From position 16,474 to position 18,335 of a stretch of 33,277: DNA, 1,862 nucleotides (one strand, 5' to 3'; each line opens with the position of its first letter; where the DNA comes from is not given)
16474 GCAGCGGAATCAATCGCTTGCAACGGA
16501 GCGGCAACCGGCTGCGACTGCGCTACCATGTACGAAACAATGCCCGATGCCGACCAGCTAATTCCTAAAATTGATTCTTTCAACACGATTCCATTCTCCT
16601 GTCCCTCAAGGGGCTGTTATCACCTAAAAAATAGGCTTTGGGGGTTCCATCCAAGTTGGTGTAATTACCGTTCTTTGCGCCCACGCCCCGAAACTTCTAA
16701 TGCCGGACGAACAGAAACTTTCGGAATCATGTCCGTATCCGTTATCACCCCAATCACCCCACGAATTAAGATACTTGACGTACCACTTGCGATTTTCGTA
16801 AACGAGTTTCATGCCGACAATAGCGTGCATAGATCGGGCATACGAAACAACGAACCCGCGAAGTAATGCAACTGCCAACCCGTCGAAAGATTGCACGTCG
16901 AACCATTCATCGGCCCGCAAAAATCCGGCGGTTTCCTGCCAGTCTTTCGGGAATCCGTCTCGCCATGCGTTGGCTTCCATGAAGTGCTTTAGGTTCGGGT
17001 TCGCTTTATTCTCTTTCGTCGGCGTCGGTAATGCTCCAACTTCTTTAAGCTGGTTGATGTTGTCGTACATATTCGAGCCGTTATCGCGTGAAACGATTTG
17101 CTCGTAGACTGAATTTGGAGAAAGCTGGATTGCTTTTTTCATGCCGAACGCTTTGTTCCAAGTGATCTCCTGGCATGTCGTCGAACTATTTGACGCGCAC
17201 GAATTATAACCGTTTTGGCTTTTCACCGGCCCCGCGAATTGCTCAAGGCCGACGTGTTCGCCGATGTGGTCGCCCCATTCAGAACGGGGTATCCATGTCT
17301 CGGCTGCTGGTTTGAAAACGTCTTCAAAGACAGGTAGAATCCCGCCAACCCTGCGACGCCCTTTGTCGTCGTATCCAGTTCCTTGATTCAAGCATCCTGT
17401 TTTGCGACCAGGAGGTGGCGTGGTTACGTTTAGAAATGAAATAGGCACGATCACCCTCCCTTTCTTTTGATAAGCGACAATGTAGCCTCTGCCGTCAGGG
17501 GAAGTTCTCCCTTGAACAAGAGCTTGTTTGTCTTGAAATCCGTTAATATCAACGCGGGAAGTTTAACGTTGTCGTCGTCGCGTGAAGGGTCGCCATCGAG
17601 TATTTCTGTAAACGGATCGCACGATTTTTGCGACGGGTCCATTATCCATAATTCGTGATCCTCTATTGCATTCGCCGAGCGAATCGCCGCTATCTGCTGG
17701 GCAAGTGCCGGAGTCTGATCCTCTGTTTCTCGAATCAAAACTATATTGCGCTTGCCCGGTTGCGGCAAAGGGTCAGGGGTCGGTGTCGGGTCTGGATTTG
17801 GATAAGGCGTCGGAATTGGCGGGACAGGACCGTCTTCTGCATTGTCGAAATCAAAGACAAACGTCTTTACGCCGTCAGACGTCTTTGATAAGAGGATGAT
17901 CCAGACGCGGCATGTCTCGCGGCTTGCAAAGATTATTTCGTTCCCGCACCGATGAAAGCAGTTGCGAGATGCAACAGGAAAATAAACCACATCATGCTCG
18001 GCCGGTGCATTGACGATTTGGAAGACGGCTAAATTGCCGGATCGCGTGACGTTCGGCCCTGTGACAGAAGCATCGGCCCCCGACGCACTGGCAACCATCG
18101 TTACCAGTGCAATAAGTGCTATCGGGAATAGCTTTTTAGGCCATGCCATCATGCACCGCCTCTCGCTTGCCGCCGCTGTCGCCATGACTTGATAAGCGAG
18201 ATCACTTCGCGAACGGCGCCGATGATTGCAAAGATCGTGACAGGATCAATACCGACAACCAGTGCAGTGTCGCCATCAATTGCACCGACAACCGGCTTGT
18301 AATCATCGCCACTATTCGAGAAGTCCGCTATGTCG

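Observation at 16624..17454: Papain-family (C1-like) cysteine peptidase encoded in a phage structural region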

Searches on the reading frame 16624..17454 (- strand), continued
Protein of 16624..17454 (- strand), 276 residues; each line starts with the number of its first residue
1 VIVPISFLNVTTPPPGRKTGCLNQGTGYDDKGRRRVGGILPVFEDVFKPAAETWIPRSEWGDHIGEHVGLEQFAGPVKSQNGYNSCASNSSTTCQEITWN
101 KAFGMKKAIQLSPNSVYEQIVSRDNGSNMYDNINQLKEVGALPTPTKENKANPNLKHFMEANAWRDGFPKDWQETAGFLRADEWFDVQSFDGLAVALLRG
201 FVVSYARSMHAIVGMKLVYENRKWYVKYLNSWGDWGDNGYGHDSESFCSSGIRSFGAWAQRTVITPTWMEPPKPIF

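Call 68: fold_search(model_id=the predicted structure, library=viral)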
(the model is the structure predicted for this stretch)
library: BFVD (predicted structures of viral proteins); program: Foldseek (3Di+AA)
matches with E <= 10: 560; with E <= 0.001: 25
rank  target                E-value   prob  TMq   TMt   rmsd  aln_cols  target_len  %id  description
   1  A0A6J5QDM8            1.4e-11  1.00  0.67  0.70   6.1       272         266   18  Peptidase C1A, papain C-terminal [uncultured Caudovirales phage]
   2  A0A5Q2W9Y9            7.4e-10  1.00  0.61  0.49   5.5       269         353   16  (no name in the UniProt tables at hand)
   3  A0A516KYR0            2.9e-09  1.00  0.58  0.59   5.9       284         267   16  (no name in the UniProt tables at hand)
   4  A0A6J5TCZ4            6.1e-09  1.00  0.57  0.62   4.3       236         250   15  Peptidase_C1 domain containing protein [uncultured Caudovirales phage]
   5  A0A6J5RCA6            2.0e-08  1.00  0.51  0.51  10.3       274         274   20  Uncharacterized protein [uncultured Caudovirales phage]
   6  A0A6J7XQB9            2.4e-08  1.00  0.56  0.59   3.5       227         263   18  Peptidase C1A, papain C-terminal [uncultured Caudovirales phage]
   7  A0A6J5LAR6            3.3e-08  1.00  0.54  0.19   5.2       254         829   16  Peptidase_C1 domain containing protein [uncultured Caudovirales phage]
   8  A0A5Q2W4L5            3.5e-08  1.00  0.50  0.46   4.6       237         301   15  (no name in the UniProt tables at hand)
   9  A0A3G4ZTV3            1.5e-07  1.00  0.54  0.58  10.0       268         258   12  Peptidase C1 [Edafosvirus sp.]
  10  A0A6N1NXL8            2.0e-07  1.00  0.52  0.45   8.1       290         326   16  Cathepsin L2 [Tupanvirus soda lake]
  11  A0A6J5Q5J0            2.2e-07  1.00  0.49  0.48  11.1       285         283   15  Uncharacterized protein [uncultured Caudovirales phage]
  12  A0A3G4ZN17            5.9e-07  1.00  0.53  0.49   9.3       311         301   15  Peptidase [Terrestrivirus sp.]
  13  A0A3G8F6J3            1.1e-06  1.00  0.49  0.29   7.2       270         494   15  (no name in the UniProt tables at hand)
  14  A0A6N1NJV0            1.1e-06  1.00  0.48  0.32   6.2       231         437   14  Uncharacterized protein [Tupanvirus deep ocean]
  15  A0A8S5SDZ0            2.5e-06  1.00  0.50  0.49   7.6       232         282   16  Peptidase [Siphoviridae sp. ctnpt50]
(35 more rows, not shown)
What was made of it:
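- On Papain family, MEROPS C1A / Pfam PF00112: BFVD top hits are C1A-annotated phage proteins (call 68).
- Closest known: C1A peptidases already annotated in uncultured Caudoviricetes. Same: Same fold, similar size (250-280 aa) and phage origin: BFVD E 1.4e-11, TM 0.67-0.70 (call 68).
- BFVD top hits are 'Peptidase C1A [uncultured Caudovirales phage]', best 1.4e-11 (call 68). A 484-aa uncultured-phage protein named 'Peptidoglycan binding-like' has a C1-like fold (call 68).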

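Call 72: search_protein_families(library=pfam, proteins=[P0009, P0017, P0049, P0135, L021:3233-4066:+, L011:3684-4118:+, L003:1831-2211:+, P0006, P0140, P0023], max_evalue=0.01)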
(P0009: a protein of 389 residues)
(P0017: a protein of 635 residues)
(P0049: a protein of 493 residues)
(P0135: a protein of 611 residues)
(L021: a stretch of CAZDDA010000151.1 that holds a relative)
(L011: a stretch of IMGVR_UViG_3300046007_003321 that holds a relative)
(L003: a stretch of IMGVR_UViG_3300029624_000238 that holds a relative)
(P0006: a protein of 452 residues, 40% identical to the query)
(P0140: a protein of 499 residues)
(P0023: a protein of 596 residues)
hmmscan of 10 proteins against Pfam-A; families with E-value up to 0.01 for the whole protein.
P0009 (389 aa): 2 families
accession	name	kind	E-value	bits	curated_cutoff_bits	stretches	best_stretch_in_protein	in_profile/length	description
PF14890.11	Intein_splicing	-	6.8e-08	32.9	35.8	1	159-199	115-155/155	Intein splicing domain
PF07591.16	PT-HINT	-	6.7e-06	26.8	27.7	1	102-199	33-136/137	Pretoxin HINT domain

P0017 (635 aa): 6 families
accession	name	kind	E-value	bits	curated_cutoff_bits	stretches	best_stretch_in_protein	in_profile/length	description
PF14890.11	Intein_splicing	-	1.3e-14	54.7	35.8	1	112-436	34-155/155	Intein splicing domain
PF13403.11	Hint_2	-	4e-08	34.2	28.4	1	80-132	2-52/147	Hint domain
PF01079.26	Hint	-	0.00023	21.3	29.7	1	77-115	10-47/213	Hint module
PF00112.29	Peptidase_C1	-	0.00024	21.7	20.7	0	574-598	175-199/220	Papain family cysteine protease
PF05203.21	Hom_end_hint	-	0.00042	20.8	32.1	1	80-124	1-45/228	Hom_end-associated Hint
PF14623.11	Vint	-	0.0084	16.4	27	0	79-150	1-68/166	Hint-domain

P0049 (493 aa): 5 families
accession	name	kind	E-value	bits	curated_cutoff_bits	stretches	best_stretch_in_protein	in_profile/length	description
PF14890.11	Intein_splicing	-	1.1e-10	41.9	35.8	1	107-311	34-155/155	Intein splicing domain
PF05203.21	Hom_end_hint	-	7.5e-07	29.8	32.1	1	75-113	1-39/228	Hom_end-associated Hint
PF13403.11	Hint_2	-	1.6e-05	25.7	28.4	1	75-120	2-46/147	Hint domain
PF14623.11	Vint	-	0.00013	22.3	27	1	74-145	1-68/166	Hint-domain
PF01079.26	Hint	-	0.00053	20.1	29.7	1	72-113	10-50/213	Hint module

P0135 (611 aa): 0 families

L021:3233-4066:+ (277 aa): 0 families

L011:3684-4118:+ (144 aa): 3 families
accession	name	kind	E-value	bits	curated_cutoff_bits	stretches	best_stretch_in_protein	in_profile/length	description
PF00085.26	Thioredoxin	-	0.00016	22.1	23.5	1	54-133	21-101/103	Thioredoxin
PF00462.30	Glutaredoxin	-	0.0011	19.6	22.9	1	57-101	3-49/60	Glutaredoxin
PF13192.12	Thioredoxin_3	-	0.0048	17.4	24.8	1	56-107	5-55/76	Thioredoxin domain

L003:1831-2211:+ (126 aa): 3 families
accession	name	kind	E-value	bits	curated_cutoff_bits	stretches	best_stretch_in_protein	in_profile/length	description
PF13098.12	Thioredoxin_2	-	2.5e-09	37.9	27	1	47-123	5-101/104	Thioredoxin-like domain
PF00085.26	Thioredoxin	-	0.00015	22.2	23.5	1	49-122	20-97/103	Thioredoxin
PF13905.12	Thioredoxin_8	-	0.0068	17.2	27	0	77-107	61-91/94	Thioredoxin-like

P0006 (452 aa): 0 families

P0140 (499 aa): 1 family
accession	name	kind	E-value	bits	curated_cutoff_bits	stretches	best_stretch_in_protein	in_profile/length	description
PF00112.29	Peptidase_C1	-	1.8e-05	25.3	20.7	1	438-475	166-203/220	Papain family cysteine protease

P0023 (596 aa): 0 families

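Call 77: find_encoding_contigs(protein=P0006, flank=7000, max_places=3)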
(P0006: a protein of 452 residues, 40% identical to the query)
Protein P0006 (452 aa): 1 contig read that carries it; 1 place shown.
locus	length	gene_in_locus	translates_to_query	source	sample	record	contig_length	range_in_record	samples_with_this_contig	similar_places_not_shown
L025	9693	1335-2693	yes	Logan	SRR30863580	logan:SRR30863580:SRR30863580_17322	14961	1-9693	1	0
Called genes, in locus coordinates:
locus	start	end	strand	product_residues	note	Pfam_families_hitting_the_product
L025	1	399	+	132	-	?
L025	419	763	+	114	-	-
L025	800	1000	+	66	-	-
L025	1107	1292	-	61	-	-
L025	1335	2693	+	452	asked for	-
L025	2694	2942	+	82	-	-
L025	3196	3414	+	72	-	-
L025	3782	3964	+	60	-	-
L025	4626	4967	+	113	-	-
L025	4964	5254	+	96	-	-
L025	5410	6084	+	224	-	-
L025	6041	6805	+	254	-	-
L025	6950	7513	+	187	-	PF12002:MgsA_C (weak)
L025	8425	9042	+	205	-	-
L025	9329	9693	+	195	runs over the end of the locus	-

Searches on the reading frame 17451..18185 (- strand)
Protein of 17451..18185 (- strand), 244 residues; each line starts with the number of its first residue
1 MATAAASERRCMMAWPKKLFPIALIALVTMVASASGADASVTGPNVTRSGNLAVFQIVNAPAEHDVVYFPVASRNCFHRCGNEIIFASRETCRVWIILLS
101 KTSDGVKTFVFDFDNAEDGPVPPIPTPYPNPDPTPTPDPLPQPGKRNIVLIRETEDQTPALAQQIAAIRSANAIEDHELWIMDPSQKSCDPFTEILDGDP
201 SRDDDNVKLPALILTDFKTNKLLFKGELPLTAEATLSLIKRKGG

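Call 3: search_protein_families(library=pfam, proteins=[window:17451-18185:-], max_evalue=1)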
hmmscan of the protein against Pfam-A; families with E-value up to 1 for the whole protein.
window:17451-18185:- (244 aa): 0 families

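Call 4: search_protein_families(library=phrogs, proteins=[window:17451-18185:-], max_evalue=1)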
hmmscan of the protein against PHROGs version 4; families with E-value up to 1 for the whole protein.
window:17451-18185:- (244 aa): 3 families
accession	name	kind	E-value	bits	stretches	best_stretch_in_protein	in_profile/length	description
phrog_15824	-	tail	0.004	16.2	1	82-147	772-836/1163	tail fiber protein proximal subunit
phrog_21473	-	unknown function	0.097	11.6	1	120-143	604-627/947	-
phrog_34543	-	head and packaging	0.29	11.8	1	117-148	67-99/227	virion structural protein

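Call 32: find_homologous_proteins(query=window:17451-18185:-, max_evalue=0.001)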
Query window:17451-18185:- (244 aa): 3 proteins with E <= 0.001 among 581 candidates.
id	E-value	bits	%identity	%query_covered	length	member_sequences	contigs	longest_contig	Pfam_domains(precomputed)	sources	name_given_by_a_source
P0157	1.5e-153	527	100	95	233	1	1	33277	-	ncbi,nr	ncbi:MAG: hypothetical protein GY841_02815 [FCB group bacterium]|nr:hypothetical protein [FCB group 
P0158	2.7e-109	382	68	95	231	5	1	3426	-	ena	-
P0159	6.0e-29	119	40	43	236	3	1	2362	-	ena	-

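Call 69: predict_structure(alignment_id=A6)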
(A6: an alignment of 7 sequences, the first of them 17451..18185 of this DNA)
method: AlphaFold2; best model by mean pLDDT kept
length: 244 residues; sequences in the alignment: 7
mean_pLDDT: 57.8   pTM: 0.43
mean pLDDT of the five models: 57.8, 52.6, 52.0, 51.2, 51.2
residues with pLDDT >= 90: 0; 70-90: 61; 50-70: 107; < 50: 76
segments of 3 or more residues with pLDDT < 50: 26-52, 87-92, 103-109, 118-128, 133-141, 199-203
pLDDT, mean of each block of 10 residues (from residue 1): 54 55 48 34 43 52 54 53 48 52 46 49 41 46 68 66 79 72 70 58 62 73 79 84 67
secondary structure, 60 per line:
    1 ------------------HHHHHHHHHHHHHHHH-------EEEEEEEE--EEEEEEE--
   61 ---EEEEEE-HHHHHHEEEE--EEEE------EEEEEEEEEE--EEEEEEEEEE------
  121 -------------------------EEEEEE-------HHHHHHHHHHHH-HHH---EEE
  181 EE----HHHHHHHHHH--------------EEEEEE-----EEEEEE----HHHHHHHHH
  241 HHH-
elements in order: H19-34 E42-49 E52-58 E64-69 H71-76 E77-80 E83-86 E93-102 E105-114 E146-151 H159-170 E178-182 H187-196 E211-216 E222-227 H232-243
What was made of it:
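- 17451..18185 (-): Partner gene (ORF244; NCBI GY841_02815, 233 aa). Layout: signal-like N-terminus (about 18075-18149), low-confidence beta-sandwich (about 17844-18062), Pro/Thr-rich linker (about 17757-17831), and a C-terminal thioredoxin-fold domain without CxxC (17454-17756). AF2 topology is b-a-b-a-b-b-a with pLDDT 66-84 in the C-terminal domain (call 69).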

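Call 73: fold_search(model_id=the predicted structure, library=pdb)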
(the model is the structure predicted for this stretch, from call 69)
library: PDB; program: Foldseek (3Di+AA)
matches with E <= 10: 956; with E <= 0.001: 0
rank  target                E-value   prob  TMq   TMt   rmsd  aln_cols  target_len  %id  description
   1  3vfi                  5.1e-03  1.00  0.29  0.61   3.5       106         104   11  Crystal Structure of a Metagenomic Thioredoxin (released 2013-01-23)
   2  4o32_A                7.0e-03  1.00  0.30  0.70   3.0       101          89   14  Structure of a malarial protein (released 2014-12-24)
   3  2l4q_MODEL_1_A        7.9e-03  1.00  0.27  0.51   3.6       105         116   14  Solution Structures of Oxidized and Reduced Thioredoxin C from M. tb (released 2011-10-12)
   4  5zf2                  8.4e-03  1.00  0.29  0.62   2.9        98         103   10  Crystal structure of Trxlp from Edwardsiella tarda EIB202 (released 2019-03-06)
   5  8xyw                  9.5e-03  1.00  0.28  0.58   3.2       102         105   15  De novo designed protein Trx-3 (released 2024-10-02)
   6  7bzk_B                9.5e-03  1.00  0.25  0.53   4.5       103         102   17  Crystal structure of ferredoxin: thioredoxin reductase and thioredoxin y1 complex (released 2020-10-14)
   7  2fd3_A                1.0e-02  1.00  0.30  0.61   3.6       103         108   11  Crystal Structure of Thioredoxin Mutant P34H (released 2005-12-27)
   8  4f9z_A                1.1e-02  1.00  0.28  0.31   4.5       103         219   13  Crystal Structure of human ERp27 (released 2012-12-05)
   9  4knd_A                1.2e-02  1.00  0.28  0.58   3.9       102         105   13  Thioredoxin from Anaeromyxobacter dehalogenans. (released 2013-05-22)
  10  4o32_C                1.3e-02  1.00  0.28  0.65   3.2       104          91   12  Structure of a malarial protein (released 2014-12-24)
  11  4nwy_B                1.4e-02  1.00  0.30  0.56   4.0        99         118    9  Crystal structure of the b' domain of human protein disulfide isomerase-like protein of the testis (PDILT) (released 2014-04-02)
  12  6mza_MODEL_1_A        1.4e-02  1.00  0.28  0.47   3.6        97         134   12  Solution NMR structure of a putative thioredoxin (trxA) in the reduced state from Rickettsia prowazekii, the e (released 2018-12-12)
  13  6nup                  1.5e-02  1.00  0.28  0.55   3.0       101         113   12  Structure of thioredoxin (trxA) from Rickettsia prowazekii str. Madrid E. (released 2019-02-20)
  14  7ool_B                1.5e-02  1.00  0.29  0.60   4.5       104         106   12  Crystal structure of a Candidatus photodesmus katoptron thioredoxin chimera containing an ancestral loop (released 2021-11-10)
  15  7q3j_A                1.7e-02  1.00  0.28  0.67   3.3       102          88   14  Computationally designed thioredoxin subjected to stability optimizing mutations. (released 2022-11-16)
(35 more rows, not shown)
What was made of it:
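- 17451..18185 (-): Foldseek top hits are almost all thioredoxins, E 5e-3 to 4e-2 (call 73).
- On Thioredoxin superfamily (partner ORF244, C-terminal domain): Foldseek hits are almost all thioredoxins, but at E 5e-3 to 4e-2 on a model with pLDDT 58 (call 73).
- The partner's C-terminal domain has a thioredoxin topology and thioredoxin Foldseek hits (calls 69, 73). The partner model is low-confidence overall (pLDDT 58), and its thioredoxin hits have weak E-values (calls 69, 73).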
